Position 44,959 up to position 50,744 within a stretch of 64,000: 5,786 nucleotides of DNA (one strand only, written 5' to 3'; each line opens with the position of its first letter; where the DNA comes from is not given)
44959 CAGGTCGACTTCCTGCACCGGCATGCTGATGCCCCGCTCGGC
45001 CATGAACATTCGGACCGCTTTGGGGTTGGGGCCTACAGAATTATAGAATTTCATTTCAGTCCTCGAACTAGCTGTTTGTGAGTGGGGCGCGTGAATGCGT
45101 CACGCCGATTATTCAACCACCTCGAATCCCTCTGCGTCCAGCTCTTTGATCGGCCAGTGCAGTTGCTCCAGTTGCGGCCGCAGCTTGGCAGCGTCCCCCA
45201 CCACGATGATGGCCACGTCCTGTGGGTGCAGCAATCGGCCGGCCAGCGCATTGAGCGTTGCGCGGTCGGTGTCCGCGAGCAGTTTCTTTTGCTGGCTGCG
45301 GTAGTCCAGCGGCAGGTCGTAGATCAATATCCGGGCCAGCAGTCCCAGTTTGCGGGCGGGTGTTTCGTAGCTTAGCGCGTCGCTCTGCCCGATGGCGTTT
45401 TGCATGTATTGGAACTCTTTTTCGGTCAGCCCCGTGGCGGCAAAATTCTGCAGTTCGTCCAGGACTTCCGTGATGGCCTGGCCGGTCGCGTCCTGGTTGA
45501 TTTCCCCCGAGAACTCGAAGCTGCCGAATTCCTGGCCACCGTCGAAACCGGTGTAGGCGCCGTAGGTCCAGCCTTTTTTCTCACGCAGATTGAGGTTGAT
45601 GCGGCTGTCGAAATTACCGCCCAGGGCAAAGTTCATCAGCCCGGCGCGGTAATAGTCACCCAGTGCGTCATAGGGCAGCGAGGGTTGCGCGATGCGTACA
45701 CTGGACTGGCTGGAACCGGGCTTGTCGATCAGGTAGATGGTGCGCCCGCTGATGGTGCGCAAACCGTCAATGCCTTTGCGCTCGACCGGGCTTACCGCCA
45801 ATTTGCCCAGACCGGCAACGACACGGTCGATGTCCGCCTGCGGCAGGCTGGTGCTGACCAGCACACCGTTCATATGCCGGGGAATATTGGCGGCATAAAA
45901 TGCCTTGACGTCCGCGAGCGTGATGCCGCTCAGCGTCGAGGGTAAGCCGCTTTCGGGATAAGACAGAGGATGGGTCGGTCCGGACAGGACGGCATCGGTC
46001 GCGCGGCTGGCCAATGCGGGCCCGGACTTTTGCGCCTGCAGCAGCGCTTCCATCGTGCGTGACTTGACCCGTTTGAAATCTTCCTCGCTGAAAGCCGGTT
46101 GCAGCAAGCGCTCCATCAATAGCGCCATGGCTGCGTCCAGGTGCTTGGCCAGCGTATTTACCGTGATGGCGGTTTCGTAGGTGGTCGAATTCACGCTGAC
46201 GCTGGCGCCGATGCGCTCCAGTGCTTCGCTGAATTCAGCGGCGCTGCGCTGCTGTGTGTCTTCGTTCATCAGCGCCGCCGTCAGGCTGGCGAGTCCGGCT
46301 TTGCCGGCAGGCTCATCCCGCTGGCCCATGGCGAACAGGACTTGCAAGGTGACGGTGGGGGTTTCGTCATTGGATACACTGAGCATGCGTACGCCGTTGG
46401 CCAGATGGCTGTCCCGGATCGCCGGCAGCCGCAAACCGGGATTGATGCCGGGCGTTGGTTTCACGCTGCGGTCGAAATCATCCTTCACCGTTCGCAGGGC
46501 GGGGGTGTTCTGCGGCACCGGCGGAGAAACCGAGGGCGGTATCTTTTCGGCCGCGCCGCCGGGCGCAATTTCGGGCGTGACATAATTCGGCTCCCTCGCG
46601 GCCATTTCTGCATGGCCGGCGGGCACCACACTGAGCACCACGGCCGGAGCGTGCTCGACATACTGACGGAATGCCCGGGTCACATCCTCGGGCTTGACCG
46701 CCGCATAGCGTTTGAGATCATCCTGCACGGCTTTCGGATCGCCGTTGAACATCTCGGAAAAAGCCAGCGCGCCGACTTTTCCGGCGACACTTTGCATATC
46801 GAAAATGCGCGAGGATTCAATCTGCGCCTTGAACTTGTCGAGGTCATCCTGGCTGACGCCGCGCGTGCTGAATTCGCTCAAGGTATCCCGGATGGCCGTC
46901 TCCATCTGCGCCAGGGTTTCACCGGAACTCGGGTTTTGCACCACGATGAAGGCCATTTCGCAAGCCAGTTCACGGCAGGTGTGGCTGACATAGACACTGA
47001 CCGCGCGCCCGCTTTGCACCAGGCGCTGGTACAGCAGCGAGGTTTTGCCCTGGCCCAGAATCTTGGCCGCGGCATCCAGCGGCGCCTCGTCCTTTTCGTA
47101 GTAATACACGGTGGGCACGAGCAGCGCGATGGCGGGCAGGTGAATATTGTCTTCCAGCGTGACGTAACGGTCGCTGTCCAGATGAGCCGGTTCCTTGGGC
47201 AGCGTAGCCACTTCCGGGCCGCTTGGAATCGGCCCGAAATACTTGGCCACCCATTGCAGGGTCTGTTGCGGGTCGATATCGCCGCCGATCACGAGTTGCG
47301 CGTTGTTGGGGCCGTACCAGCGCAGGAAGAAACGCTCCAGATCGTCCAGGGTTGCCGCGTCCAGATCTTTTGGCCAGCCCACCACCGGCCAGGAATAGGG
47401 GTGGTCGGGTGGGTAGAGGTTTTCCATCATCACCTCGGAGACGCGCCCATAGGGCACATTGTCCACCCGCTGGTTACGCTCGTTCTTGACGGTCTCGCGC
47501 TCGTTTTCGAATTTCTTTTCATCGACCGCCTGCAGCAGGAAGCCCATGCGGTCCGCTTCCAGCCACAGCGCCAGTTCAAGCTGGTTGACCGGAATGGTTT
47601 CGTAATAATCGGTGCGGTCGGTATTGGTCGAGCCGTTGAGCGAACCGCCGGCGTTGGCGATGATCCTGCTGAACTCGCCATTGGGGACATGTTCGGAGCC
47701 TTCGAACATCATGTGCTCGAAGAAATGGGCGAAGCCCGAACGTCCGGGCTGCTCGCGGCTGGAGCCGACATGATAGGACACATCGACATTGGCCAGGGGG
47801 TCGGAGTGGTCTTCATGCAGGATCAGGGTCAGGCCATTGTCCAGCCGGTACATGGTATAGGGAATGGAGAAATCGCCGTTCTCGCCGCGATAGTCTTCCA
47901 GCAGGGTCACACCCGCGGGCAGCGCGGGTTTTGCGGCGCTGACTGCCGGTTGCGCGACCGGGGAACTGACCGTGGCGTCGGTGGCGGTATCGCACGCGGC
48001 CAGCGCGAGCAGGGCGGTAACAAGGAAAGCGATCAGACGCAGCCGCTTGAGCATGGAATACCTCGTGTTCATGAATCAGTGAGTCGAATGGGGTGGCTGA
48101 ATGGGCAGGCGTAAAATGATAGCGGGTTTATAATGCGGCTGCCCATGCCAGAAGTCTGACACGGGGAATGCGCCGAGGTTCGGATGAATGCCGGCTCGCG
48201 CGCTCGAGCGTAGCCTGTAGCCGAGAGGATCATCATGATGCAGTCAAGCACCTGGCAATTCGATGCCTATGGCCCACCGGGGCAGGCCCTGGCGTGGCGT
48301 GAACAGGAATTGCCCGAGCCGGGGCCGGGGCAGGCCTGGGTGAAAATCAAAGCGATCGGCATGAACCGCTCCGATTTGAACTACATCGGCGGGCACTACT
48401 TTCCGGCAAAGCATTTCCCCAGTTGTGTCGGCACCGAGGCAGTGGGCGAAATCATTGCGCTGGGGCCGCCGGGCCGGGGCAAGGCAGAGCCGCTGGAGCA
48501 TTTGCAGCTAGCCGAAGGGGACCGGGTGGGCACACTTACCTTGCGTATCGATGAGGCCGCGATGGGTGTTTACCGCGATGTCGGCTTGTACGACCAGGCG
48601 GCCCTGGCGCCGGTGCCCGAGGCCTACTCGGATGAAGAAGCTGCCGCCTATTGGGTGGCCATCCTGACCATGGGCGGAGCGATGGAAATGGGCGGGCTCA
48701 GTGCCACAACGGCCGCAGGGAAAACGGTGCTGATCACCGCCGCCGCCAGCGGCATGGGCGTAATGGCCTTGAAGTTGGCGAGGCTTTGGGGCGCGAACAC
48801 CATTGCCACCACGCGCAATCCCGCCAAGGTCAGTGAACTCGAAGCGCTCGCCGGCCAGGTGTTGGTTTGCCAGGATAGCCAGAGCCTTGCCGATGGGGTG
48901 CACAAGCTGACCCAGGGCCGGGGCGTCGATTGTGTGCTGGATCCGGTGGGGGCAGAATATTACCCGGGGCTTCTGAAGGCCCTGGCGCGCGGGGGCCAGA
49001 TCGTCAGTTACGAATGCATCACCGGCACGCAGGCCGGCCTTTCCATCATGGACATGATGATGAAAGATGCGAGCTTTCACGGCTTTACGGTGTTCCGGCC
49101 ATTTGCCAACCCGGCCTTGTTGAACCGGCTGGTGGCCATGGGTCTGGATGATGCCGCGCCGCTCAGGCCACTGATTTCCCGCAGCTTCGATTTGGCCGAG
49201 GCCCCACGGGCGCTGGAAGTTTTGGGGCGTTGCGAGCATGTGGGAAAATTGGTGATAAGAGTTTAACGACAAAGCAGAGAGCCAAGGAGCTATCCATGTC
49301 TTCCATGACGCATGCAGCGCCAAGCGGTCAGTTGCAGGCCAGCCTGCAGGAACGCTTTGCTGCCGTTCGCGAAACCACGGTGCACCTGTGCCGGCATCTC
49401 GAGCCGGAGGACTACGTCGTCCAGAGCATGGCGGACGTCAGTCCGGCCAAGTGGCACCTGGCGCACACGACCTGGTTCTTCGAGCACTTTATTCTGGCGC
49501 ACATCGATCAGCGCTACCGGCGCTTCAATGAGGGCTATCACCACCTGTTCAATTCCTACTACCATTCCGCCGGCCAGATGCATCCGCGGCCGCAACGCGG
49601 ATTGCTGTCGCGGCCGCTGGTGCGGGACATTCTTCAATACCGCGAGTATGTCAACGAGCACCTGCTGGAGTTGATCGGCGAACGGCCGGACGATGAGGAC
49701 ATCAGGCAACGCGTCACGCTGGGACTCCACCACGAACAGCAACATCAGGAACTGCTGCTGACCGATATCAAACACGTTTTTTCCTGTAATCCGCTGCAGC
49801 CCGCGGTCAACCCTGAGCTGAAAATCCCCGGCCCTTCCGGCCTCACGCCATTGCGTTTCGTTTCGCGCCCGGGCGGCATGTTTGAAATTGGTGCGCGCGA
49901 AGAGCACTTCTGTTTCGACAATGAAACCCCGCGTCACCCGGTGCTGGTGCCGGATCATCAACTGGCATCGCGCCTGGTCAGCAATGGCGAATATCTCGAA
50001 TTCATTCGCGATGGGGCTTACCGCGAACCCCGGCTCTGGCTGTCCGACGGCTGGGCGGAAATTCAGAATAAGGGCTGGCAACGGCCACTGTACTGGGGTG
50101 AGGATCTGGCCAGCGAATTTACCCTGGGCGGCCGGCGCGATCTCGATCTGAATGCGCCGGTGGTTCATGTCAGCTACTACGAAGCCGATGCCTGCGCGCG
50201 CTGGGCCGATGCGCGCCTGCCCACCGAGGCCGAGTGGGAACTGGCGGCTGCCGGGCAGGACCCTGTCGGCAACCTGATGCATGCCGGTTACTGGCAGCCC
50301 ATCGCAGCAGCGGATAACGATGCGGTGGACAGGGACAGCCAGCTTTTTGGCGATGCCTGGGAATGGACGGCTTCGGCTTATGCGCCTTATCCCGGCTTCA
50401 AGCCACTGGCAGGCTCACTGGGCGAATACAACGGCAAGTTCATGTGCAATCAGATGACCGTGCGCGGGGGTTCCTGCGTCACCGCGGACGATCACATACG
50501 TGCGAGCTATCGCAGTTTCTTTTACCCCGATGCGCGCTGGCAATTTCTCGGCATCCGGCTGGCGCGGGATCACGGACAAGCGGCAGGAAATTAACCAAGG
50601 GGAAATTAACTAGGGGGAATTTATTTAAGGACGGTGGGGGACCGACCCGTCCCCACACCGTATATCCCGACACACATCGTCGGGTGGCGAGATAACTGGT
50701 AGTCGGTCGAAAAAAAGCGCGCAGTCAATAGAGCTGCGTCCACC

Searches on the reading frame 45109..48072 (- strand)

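Call 49: search_protein_families(library=pfam, proteins=[window:45109-48072:-], max_evalue=0.001)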
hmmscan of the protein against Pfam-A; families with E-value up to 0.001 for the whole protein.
window:45109-48072:- (987 aa): 2 families
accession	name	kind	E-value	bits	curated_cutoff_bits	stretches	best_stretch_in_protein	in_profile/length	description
PF05193.26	Peptidase_M16_C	-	3.4e-54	183.9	23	2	240-417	2-180/181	Peptidase M16 inactive domain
PF00675.25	Peptidase_M16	-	1.8e-37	128.9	22.3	2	84-206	3-123/149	Insulinase (Peptidase family M16)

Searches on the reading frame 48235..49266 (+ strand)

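Call 49: search_protein_families(library=pfam, proteins=[window:48235-49266:+], max_evalue=0.001)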
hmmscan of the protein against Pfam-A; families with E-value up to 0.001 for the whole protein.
window:48235-49266:+ (343 aa): 3 families
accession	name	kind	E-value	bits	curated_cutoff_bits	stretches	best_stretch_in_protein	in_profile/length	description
PF00107.32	ADH_zinc_N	-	6.8e-17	62.1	31.8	1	173-290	1-118/129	Zinc-binding dehydrogenase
PF13602.12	ADH_zinc_N_2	-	7.9e-13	49.9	27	1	223-341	16-134/134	Zinc-binding dehydrogenase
PF08240.17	ADH_N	-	2.8e-09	37.6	23.5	1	30-99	1-61/104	Alcohol dehydrogenase GroES-like domain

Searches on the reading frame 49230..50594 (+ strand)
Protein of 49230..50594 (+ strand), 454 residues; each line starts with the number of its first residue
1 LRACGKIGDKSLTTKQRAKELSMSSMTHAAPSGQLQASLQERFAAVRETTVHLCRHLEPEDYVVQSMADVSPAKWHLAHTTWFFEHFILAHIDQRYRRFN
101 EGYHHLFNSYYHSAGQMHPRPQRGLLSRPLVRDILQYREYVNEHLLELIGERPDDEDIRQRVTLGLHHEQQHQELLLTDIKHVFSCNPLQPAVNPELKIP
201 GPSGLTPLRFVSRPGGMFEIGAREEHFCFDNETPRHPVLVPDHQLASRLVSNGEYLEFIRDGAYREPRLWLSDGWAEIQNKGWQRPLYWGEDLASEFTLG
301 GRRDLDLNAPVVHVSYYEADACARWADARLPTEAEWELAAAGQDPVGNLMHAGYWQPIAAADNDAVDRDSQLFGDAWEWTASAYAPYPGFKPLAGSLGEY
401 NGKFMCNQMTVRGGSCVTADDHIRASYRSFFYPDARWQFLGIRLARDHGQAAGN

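Call 49: search_protein_families(library=pfam, proteins=[window:49230-50594:+], max_evalue=0.001)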
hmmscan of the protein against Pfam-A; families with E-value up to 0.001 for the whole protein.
window:49230-50594:+ (454 aa): 2 families
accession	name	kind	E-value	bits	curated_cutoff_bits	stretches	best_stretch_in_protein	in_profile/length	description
PF03781.23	FGE-sulfatase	-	2.9e-34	119.3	23.3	1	210-446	5-255/255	Sulfatase-modifying factor enzyme 1-like domain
PF12867.12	DinB_2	-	4.1e-05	24.5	24.8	1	43-174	2-126/128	DinB superfamily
